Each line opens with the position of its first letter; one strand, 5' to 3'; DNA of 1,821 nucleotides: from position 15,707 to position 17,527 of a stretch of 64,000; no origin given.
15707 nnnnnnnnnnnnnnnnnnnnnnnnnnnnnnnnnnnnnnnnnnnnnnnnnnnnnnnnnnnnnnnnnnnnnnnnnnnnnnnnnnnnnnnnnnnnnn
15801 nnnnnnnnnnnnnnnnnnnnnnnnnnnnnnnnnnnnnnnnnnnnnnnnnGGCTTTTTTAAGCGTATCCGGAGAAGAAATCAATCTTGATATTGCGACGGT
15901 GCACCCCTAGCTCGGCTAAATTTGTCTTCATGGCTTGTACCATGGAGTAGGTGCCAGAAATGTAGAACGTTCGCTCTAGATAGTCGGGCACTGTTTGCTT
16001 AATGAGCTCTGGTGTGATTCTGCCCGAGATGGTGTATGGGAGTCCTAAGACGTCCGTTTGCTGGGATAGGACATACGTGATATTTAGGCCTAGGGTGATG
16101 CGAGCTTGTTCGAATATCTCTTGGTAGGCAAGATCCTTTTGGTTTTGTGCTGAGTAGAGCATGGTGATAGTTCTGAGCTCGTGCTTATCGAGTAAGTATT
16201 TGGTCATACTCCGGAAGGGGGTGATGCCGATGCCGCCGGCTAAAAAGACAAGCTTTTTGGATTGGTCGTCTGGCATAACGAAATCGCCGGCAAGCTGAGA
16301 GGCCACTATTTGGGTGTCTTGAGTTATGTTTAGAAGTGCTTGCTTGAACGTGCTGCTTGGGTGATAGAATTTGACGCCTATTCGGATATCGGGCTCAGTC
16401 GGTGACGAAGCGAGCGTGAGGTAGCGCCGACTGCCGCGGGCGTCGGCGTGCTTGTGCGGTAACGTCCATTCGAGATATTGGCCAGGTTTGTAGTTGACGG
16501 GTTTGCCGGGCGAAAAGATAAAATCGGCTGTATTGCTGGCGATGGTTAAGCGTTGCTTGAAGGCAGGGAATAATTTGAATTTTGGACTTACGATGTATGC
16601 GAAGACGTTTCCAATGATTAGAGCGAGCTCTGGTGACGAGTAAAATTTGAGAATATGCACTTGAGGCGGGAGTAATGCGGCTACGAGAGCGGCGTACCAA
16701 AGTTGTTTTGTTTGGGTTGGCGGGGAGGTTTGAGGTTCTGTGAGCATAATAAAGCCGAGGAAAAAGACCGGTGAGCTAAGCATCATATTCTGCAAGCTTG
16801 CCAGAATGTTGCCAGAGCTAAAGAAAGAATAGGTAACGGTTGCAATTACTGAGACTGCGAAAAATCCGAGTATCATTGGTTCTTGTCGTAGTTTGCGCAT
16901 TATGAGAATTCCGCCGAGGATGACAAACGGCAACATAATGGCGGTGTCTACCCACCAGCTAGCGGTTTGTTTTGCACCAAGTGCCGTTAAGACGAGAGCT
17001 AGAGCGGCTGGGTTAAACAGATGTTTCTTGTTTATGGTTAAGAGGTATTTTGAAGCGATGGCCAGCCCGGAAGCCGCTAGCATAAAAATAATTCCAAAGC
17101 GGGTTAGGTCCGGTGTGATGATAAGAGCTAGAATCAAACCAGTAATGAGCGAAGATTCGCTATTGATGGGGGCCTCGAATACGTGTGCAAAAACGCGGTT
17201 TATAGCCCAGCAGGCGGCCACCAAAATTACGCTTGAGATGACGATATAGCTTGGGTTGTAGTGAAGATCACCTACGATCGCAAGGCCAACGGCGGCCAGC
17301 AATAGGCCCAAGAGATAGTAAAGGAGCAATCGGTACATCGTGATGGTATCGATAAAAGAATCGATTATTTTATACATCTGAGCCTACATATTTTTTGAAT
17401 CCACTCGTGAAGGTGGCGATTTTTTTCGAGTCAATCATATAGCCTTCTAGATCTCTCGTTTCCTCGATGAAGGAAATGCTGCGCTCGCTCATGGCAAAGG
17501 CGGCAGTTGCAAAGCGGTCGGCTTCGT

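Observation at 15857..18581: Three-gene flavin module: FMN-binding (SGAT) lipoprotein-like protein, ApbE flavin transferase, membrane-embedded FNR-like NAD(P)H oxidoreductase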

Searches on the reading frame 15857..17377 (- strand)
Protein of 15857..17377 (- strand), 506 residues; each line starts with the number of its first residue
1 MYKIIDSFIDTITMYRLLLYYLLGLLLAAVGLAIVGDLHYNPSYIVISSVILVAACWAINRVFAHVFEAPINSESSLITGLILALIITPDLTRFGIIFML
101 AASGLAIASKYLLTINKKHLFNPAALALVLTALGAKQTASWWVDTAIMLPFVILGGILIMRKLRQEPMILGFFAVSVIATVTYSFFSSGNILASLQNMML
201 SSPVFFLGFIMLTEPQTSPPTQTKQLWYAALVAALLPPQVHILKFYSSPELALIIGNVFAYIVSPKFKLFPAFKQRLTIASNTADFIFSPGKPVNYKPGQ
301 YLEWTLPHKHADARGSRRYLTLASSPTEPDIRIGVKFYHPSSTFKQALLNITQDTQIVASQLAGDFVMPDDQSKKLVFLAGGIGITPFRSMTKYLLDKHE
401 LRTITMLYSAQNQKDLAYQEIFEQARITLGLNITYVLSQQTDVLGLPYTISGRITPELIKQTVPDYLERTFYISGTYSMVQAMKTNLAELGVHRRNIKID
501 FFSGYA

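Call 3: search_protein_families(library=pfam, proteins=[window:15857-17377:-], max_evalue=0.01)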
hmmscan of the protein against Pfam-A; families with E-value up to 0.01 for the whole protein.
window:15857-17377:- (506 aa): 3 families
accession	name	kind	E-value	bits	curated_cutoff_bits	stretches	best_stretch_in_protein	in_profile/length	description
PF00175.26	NAD_binding_1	-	3.5e-11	44.2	22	1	378-484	1-108/109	Oxidoreductase NAD-binding domain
PF03116.20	NQR2_RnfD_RnfE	-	4.1e-08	33.4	27.7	2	152-262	179-285/296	NQR2, RnfD, RnfE family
PF08030.17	NAD_binding_6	-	0.0037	17.8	22.2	1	375-417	3-50/156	Ferric reductase NAD binding domain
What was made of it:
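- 15857..17377 (-): Gene 3: a 506-aa fusion of an NqrB/RnfD-like membrane domain and an FNR (FAD/NAD(P)H) module. Pfam PF03116 plus PF00175 (call 3).
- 16577..17377 (-): NqrB/RnfD-like domain (residues 1-267), about 10 TM helices, N-in/C-in. It has no SGAT-type flavinylation site. Its invariant motifs are KH(I/L)FNPAA (119-125) and TEPxTSP (213-219). PF03116 scores 33.4 bits against a gathering score of 27.7 (call 3).
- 15860..16564 (-): Cytoplasmic ferredoxin-NADP-reductase-type module (residues 272-506). It has FAD motif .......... (16400..16429), nucleotide motif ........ (16214..16237) and C-terminal DFFSGYA with invariant Tyr505. PF00175 scores 44 bits (call 3).
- Checked: 15857..17377 encodes a 506-aa protein matching NAD_binding_1 PF00175 (44 bits) and NQR2_RnfD_RnfE PF03116 (33.4 bits, gathering score 27.7) (call 3).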

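Call 4: search_protein_families(library=ncbifam, proteins=[window:15857-17377:-], max_evalue=0.01)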
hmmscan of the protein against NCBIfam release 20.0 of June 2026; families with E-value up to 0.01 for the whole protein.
window:15857-17377:- (506 aa): 21 families
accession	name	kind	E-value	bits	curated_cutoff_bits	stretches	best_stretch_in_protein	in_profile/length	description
NF009805.0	PRK13289.1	equivalog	9.5e-29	100.5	432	1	294-503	183-393/399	NO-inducible flavohemoprotein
NF058606.1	GlBtMonoRdsGbcB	equivalog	1.2e-18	67.2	500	1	281-493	26-238/362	glycine betaine monooxygenase reductase subunit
NF007964.0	PRK10684.1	equivalog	9.8e-18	64.2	383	1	295-500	36-235/333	NADH oxidoreductase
TIGR02160.1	PA_CoA_Oxy5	hypoth_equivalog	2.7e-15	56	420.8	1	295-503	32-242/352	1,2-phenylacetyl-CoA epoxidase subunit PaaE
NF005963.0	PRK08051.1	equivalog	1.4e-14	54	230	1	282-502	17-230/233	NAD(P)H-flavin reductase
NF040810.1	BenC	equivalog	1.2e-12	47.7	430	1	292-502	130-330/333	benzoate 1,2-dioxygenase electron transfer component BenC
TIGR01941.1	nqrF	equivalog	9.6e-11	41.2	295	1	350-503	248-404/405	NADH:ubiquinone reductase (Na(+)-transporting) subunit F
NF045803.1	MethMoxFADbindMmoC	equivalog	5.1e-10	38.6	500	1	292-498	136-336/343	aromatic/alkene monooxygenase hydroxylase FAD-binding subunit MmoC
NF052252.1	flav_redu_LuxG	exception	4.4e-09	35.8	340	1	281-489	13-215/232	flavin mononucleotide reductase LuxG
NF006220.0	PRK08345.1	subfamily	1.5e-07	31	395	1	355-451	95-193/294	cytochrome-c3 hydrogenase subunit gamma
TIGR02911.1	sulfite_red_B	equivalog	4e-07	29.4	288.6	1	369-500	95-222/261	anaerobic sulfite reductase subunit AsrB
NF008822.0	PRK11872.1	equivalog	1.2e-06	27.8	402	1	292-500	133-333/341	anthranilate 1,2-dioxygenase electron transfer component AntC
NF040830.1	sulfhyd_ShyC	equivalog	2.8e-06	26.7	600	1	311-422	47-158/288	NAD(P)-dependent hydrogenase/sulfhydrogenase 2 subunit gamma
NF008178.0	PRK10926.1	equivalog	2.9e-05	23.5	390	1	314-461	47-191/248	ferredoxin--NADP(+) reductase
TIGR01946.1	rnfD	subfamily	0.00088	18.7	207.05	1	140-235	198-288/327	RnfABCDGE type electron transport complex subunit D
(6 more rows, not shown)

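Call 5: find_homologous_proteins(query=window:15857-17377:-)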
Query window:15857-17377:- (506 aa): 7194 proteins with E <= 0.001 among 8000 candidates; the best 120 are listed.
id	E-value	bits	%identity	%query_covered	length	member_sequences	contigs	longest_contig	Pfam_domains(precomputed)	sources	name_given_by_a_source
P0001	0.0e+0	1109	100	100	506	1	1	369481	PF00175.27,PF03116.21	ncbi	-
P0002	3.3e-245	832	71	100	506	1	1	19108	PF00175.27,PF03116.21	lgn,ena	-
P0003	4.2e-219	746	65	100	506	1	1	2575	PF00175.27,PF03116.21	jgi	jgi:ferredoxin-NADP reductase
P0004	4.3e-219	746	65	100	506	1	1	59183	PF00175.27,PF03116.21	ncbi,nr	ncbi:MAG TPA: RnfABCDGE type electron transport complex subunit D [Candidatus Saccharimonadales bact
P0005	1.7e-218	744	66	97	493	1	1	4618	PF00175.27,PF03116.21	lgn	-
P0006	2.8e-218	743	64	100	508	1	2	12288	PF00175.27,PF03116.21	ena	-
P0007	1.2e-217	741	66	100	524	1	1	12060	PF00175.27,PF03116.21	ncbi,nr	ncbi:MAG TPA: RnfABCDGE type electron transport complex subunit D [Candidatus Saccharimonadia bacter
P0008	1.8e-216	737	66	97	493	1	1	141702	PF00175.27,PF03116.21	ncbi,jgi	-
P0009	2.9e-215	734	63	100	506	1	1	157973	PF00175.27,PF03116.21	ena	-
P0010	3.9e-215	733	64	100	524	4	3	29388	PF00175.27,PF03116.21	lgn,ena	-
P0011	1.4e-213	728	64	98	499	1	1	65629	PF00175.27,PF03116.21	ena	-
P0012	1.8e-213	728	63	100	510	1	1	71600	PF00175.27,PF03116.21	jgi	jgi:ferredoxin-NADP reductase/Na+-transporting NADH:ubiquinone oxidoreductase subunit NqrB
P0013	8.2e-213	725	62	100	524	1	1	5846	PF00175.27,PF03116.21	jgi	jgi:ferredoxin-NADP reductase/Na+-transporting NADH:ubiquinone oxidoreductase subunit NqrB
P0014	1.4e-212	725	63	100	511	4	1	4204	PF00175.27,PF03116.21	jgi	-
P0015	3.9e-212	723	63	100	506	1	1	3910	PF00175.27,PF03116.21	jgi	jgi:ferredoxin-NADP reductase/Na+-translocating ferredoxin:NAD+ oxidoreductase RnfD subunit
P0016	4.9e-212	723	63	100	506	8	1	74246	PF00175.27,PF03116.21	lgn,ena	-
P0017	1.2e-211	722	62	100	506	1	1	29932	PF00175.27,PF03116.21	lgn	-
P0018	2.3e-211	721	63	100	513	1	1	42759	PF00175.27,PF03116.21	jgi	-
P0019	2.5e-211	721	63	100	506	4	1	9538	PF00175.27,PF03116.21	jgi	jgi:ferredoxin-NADP reductase/Na+-translocating ferredoxin:NAD+ oxidoreductase RnfD subunit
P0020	3.3e-211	720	64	100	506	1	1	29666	PF00175.27,PF03116.21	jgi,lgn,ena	-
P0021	4.1e-211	720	62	100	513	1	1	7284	PF00175.27,PF03116.21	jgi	jgi:glycine betaine catabolism B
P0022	4.4e-211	720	64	100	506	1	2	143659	PF00175.27,PF03116.21,PF08030.18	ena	-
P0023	5.4e-211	719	62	100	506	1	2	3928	PF00175.27,PF03116.21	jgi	jgi:ferredoxin-NADP reductase/Na+-transporting NADH:ubiquinone oxidoreductase subunit NqrB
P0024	9.3e-211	719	64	93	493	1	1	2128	PF00175.27,PF03116.21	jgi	jgi:ferredoxin-NADP reductase/Na+-translocating ferredoxin:NAD+ oxidoreductase RnfD subunit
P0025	1.9e-210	718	63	100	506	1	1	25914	PF00175.27,PF03116.21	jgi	jgi:glycine betaine catabolism B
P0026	2.0e-210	718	64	100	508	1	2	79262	PF00175.27,PF03116.21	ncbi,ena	-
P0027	4.5e-210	716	63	100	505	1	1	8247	PF00175.27,PF03116.21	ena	-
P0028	8.4e-210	716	62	100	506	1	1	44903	PF00175.27,PF03116.21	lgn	-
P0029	8.5e-210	716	63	100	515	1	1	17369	PF00175.27,PF03116.21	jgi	jgi:ferredoxin-NADP reductase/Na+-transporting NADH:ubiquinone oxidoreductase subunit NqrB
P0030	8.6e-210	715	63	99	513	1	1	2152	PF00175.27,PF03116.21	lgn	-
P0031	1.1e-209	715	62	100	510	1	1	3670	PF00175.27,PF03116.21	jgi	jgi:ferredoxin-NADP reductase/Na+-translocating ferredoxin:NAD+ oxidoreductase RnfD subunit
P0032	1.4e-209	715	62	100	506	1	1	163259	PF00175.27,PF03116.21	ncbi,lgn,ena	-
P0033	1.9e-209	714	61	100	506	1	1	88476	PF00175.27,PF03116.21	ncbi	ncbi:MAG: RnfABCDGE type electron transport complex subunit D [Candidatus Saccharibacteria bacterium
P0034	2.9e-209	714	64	100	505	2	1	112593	PF00175.27,PF03116.21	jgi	-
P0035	3.9e-209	713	63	100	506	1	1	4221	PF00175.27,PF03116.21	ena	-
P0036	8.3e-209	712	63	100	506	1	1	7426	PF00175.27,PF03116.21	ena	-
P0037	2.6e-208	711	61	100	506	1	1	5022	PF00175.27,PF03116.21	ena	-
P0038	2.8e-208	711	62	100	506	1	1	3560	PF00175.27,PF03116.21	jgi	-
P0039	8.9e-208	709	63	100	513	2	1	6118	PF00175.27,PF03116.21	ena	-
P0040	1.7e-207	708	62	100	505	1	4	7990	PF00175.27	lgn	-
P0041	1.7e-207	708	63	100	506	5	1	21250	PF00175.27,PF03116.21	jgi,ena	-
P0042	7.3e-207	706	61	100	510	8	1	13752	PF00175.27,PF03116.21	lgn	-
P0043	8.5e-207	706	63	97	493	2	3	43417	PF00175.27,PF03116.21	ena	-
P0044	1.7e-206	705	62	100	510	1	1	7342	PF00175.27,PF03116.21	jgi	jgi:ferredoxin-NADP reductase/Na+-translocating ferredoxin:NAD+ oxidoreductase RnfD subunit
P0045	1.1e-205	702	60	100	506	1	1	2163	PF00175.27,PF03116.21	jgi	jgi:ferredoxin-NADP reductase/Na+-transporting NADH:ubiquinone oxidoreductase subunit NqrB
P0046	1.2e-205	702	62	100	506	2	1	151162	PF00175.27,PF03116.21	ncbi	-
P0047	1.8e-205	701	63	97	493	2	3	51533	PF00175.27,PF03116.21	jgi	jgi:ferredoxin-NADP reductase/Na+-translocating ferredoxin:NAD+ oxidoreductase RnfD subunit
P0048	2.5e-205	701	62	100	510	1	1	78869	PF00175.27,PF03116.21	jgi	jgi:ferredoxin-NADP reductase/Na+-transporting NADH:ubiquinone oxidoreductase subunit NqrB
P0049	3.2e-205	700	62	100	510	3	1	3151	PF00175.27,PF03116.21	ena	-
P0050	6.9e-205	699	61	100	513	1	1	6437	PF00175.27,PF03116.21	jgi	jgi:ferredoxin-NADP reductase/Na+-translocating ferredoxin:NAD+ oxidoreductase RnfD subunit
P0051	1.4e-203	695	60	100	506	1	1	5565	PF00175.27,PF03116.21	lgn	-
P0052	1.4e-203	695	60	100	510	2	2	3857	PF00175.27,PF03116.21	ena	-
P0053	3.3e-203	694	60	100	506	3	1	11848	PF00175.27,PF03116.21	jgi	jgi:ferredoxin-NADP reductase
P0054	4.2e-203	693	61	99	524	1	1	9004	PF00175.27,PF03116.21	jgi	jgi:ferredoxin-NADP reductase/Na+-translocating ferredoxin:NAD+ oxidoreductase RnfD subunit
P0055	9.0e-203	692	59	100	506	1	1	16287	PF00175.27,PF03116.21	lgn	-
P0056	1.3e-202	692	60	100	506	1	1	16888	PF00175.27,PF03116.21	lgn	-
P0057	1.4e-202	692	61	100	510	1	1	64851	PF00175.27,PF03116.21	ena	-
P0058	5.3e-202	690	61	100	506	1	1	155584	PF00175.27,PF03116.21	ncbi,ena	-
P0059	6.1e-202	690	60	100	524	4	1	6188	PF00175.27,PF03116.21,PF08030.18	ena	-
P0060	2.4e-201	688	62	100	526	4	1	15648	PF00175.27,PF03116.21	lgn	-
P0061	4.5e-200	683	60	100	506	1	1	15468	PF00175.27,PF03116.21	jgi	jgi:ferredoxin-NADP reductase/Na+-translocating ferredoxin:NAD+ oxidoreductase RnfD subunit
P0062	5.4e-200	683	59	100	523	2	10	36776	PF00175.27,PF03116.21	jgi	jgi:ferredoxin-NADP reductase/Na+-translocating ferredoxin:NAD+ oxidoreductase RnfD subunit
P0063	5.9e-200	683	60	100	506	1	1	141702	PF00175.27,PF03116.21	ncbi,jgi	-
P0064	6.7e-200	683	59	100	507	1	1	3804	PF00175.27,PF03116.21,PF08030.18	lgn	-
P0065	1.1e-199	682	59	99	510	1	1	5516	PF00175.27,PF03116.21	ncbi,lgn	-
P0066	1.7e-199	682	59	99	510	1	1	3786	PF00175.27,PF03116.21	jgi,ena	-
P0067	5.3e-199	680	59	99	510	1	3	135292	PF00175.27,PF03116.21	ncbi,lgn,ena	-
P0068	7.2e-199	679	58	100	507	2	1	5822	PF00175.27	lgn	-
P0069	1.1e-198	679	59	100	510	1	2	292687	PF00175.27,PF03116.21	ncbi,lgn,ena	-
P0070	1.9e-198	678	60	99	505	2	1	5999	PF00175.27,PF03116.21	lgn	-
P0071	2.4e-198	678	58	100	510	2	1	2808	PF00175.27,PF03116.21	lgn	-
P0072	2.9e-198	677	62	96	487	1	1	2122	PF00175.27,PF03116.21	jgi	jgi:ferredoxin-NADP reductase/Na+-translocating ferredoxin:NAD+ oxidoreductase RnfD subunit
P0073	5.3e-198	677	60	100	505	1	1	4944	PF00175.27,PF03116.21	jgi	jgi:ferredoxin-NADP reductase/Na+-translocating ferredoxin:NAD+ oxidoreductase RnfD subunit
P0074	5.5e-198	677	58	100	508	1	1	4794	PF00175.27,PF03116.21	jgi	-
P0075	6.0e-198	676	59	97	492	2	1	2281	PF00175.27,PF03116.21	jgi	-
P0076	1.2e-197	675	60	99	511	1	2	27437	PF00175.27,PF03116.21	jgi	jgi:ferredoxin-NADP reductase/Na+-translocating ferredoxin:NAD+ oxidoreductase RnfD subunit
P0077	1.3e-197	675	59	100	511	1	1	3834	PF00175.27,PF03116.21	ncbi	-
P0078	1.4e-197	675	60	100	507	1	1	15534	PF00175.27,PF03116.21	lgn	-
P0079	1.6e-197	675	58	100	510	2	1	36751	PF00175.27,PF03116.21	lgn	-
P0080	3.5e-196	671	59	99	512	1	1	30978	PF00175.27,PF03116.21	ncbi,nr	ncbi:MAG TPA: RnfABCDGE type electron transport complex subunit D [Candidatus Saccharimonadales bact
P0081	7.6e-196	670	57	100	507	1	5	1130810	PF00175.27,PF03116.21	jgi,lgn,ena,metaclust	metaclust:\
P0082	8.3e-196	669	58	99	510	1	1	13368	PF00175.27,PF03116.21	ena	-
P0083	9.7e-196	669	58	99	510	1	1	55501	PF00175.27,PF03116.21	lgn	-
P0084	1.6e-195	668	58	99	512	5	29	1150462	PF00175.27,PF03116.21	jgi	jgi:ferredoxin-NADP reductase/Na+-translocating ferredoxin:NAD+ oxidoreductase RnfD subunit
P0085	2.0e-195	668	57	100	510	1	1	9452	PF00175.27,PF03116.21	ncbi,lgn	-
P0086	3.5e-195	667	58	99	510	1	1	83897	PF00175.27,PF03116.21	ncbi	-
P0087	5.3e-195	667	60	97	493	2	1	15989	PF00175.27,PF03116.21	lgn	-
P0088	6.0e-195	667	59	99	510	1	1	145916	PF00175.27,PF03116.21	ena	-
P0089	6.7e-195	666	57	99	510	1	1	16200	PF00175.27,PF03116.21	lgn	-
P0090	7.2e-195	666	58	99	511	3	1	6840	PF00175.27,PF03116.21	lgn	-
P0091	2.0e-194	665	57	99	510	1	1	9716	PF00175.27,PF03116.21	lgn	-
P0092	2.2e-194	665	57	100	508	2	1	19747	PF00175.27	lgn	-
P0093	2.3e-194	665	57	100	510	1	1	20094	PF00175.27,PF03116.21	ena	-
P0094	2.4e-194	665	59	100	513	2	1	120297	PF00175.27,PF03116.21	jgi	-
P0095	3.3e-194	664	56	100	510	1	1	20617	PF00175.27,PF03116.21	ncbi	-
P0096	4.0e-194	664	58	100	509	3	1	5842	PF00175.27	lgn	-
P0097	4.2e-194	664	58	100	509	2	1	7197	PF00175.27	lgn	-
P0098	4.4e-194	664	61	97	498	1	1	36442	PF00175.27,PF03116.21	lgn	-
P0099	4.7e-194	664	57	100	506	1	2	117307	PF00175.27,PF03116.21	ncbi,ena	-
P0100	1.7e-193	662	58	100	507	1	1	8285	PF00175.27,PF03116.21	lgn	-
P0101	1.8e-193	662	57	100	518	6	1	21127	PF00175.27,PF03116.21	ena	-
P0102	3.2e-193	661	58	100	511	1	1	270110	PF00175.27,PF03116.21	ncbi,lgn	-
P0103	4.3e-193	660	58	99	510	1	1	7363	PF00175.27,PF03116.21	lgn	-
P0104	4.5e-193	660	56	100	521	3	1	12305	PF00175.27,PF03116.21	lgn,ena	-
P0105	4.7e-193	660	58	99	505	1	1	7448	PF00175.27,PF03116.21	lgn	-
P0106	5.2e-193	660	59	96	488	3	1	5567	PF00175.27,PF03116.21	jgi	jgi:ferredoxin-NADP reductase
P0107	7.5e-193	660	57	99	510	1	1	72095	PF00175.27,PF03116.21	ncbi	-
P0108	8.4e-193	659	59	99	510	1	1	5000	PF00175.27,PF03116.21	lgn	-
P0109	1.1e-192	659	56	100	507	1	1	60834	PF00175.27,PF03116.21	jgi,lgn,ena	-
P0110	1.2e-192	659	56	100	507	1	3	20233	PF00175.27,PF03116.21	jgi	jgi:ferredoxin-NADP reductase/Na+-translocating ferredoxin:NAD+ oxidoreductase RnfD subunit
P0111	1.2e-192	659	56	100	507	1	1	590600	PF00175.27,PF03116.21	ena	-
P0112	1.4e-192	659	58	99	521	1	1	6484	PF00175.27,PF03116.21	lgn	-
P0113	1.7e-192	658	58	100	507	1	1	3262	PF00175.27,PF03116.21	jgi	jgi:ferredoxin-NADP reductase/Na+-translocating ferredoxin:NAD+ oxidoreductase RnfD subunit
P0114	2.5e-192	658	56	100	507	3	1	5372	PF00175.27,PF03116.21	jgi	jgi:ferredoxin-NADP reductase/Na+-translocating ferredoxin:NAD+ oxidoreductase RnfD subunit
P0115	2.9e-192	658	59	97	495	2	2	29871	PF00175.27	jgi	-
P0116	3.2e-192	658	57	100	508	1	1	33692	PF00175.27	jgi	jgi:ferredoxin-NADP reductase/Na+-translocating ferredoxin:NAD+ oxidoreductase RnfD subunit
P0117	3.2e-192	658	56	100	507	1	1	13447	PF00175.27,PF03116.21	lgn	-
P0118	9.7e-192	656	57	99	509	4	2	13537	PF00175.27,PF03116.21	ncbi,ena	-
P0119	1.1e-191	656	58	100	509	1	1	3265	PF00175.27,PF03116.21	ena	-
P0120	2.3e-191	655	57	100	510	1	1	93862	PF00175.27,PF03116.21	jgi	jgi:ferredoxin-NADP reductase/Na+-translocating ferredoxin:NAD+ oxidoreductase RnfD subunit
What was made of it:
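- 15857..17377 (-): More than 7000 homologues were scored, and 111 of the 120 listed carry both domains; the other nine are annotated with PF00175 only (call 5).
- Public pipelines name close relatives 'RnfABCDGE type electron transport complex subunit D' (call 5).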

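Call 14: find_encoding_contigs(protein=P0001, flank=10000, max_places=3)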
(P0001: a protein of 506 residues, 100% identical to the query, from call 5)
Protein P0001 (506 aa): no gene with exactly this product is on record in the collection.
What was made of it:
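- Tried and rejected: Look-up of the window's own protein in the contig index found nothing (call 14).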

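Call 15: find_encoding_contigs(protein=P0081, flank=8000, max_places=3)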
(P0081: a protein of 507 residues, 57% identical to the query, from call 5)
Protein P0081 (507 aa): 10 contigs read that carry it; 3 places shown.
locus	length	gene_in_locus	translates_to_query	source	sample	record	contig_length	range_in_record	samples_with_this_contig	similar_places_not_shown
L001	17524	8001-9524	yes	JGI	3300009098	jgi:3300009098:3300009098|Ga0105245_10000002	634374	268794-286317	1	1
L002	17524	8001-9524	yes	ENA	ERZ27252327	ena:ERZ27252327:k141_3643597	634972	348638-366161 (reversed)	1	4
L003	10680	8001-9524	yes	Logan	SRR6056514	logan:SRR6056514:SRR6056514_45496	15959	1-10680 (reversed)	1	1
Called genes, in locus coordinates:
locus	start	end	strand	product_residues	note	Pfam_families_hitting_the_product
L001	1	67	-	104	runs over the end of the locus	PF03992:ABM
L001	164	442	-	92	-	PF00583:Acetyltransf_1 (weak), PF13508:Acetyltransf_7, PF13673:Acetyltransf_10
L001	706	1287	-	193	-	-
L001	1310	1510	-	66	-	-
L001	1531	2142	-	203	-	-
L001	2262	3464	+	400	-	-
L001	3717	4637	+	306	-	-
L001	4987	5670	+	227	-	PF00072:Response_reg, PF00486:Trans_reg_C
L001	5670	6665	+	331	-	PF00512:HisKA, PF02518:HATPase_c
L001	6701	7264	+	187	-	PF04205:FMN_bind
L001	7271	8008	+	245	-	PF02424:ApbE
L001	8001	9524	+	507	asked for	PF03116:NQR2_RnfD_RnfE, PF00175:NAD_binding_1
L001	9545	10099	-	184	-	-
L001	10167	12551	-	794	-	PF09364:XFP_N, PF03894:XFP, PF09363:XFP_C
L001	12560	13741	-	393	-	PF00871:Acetate_kinase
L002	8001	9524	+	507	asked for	PF03116:NQR2_RnfD_RnfE, PF00175:NAD_binding_1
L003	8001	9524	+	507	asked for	PF03116:NQR2_RnfD_RnfE, PF00175:NAD_binding_1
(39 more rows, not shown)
